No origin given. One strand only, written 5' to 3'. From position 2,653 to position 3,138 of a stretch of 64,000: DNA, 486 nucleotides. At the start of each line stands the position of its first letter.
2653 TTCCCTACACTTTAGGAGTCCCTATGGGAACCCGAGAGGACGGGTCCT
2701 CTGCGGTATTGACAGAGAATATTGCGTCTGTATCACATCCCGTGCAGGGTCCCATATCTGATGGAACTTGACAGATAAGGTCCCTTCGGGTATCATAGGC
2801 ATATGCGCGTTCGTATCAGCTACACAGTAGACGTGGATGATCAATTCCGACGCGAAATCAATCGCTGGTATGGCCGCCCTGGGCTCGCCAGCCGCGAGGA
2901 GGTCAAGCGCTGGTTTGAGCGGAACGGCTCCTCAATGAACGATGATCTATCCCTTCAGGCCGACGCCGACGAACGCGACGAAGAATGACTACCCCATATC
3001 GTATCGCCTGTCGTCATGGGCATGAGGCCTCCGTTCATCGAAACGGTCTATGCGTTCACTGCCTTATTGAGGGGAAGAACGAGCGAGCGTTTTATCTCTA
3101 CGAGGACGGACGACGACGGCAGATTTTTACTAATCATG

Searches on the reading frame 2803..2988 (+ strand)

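Call 88: search_protein_families(library=pfam, proteins=[window:2803-2988:+], max_evalue=0.01)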
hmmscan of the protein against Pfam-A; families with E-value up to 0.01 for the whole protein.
window:2803-2988:+ (61 aa): 1 family
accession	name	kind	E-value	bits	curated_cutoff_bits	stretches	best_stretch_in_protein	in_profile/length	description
PF15400.11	TEX33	-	0.0008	20.3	27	1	4-59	83-134/138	Testis-expressed sequence 33 protein family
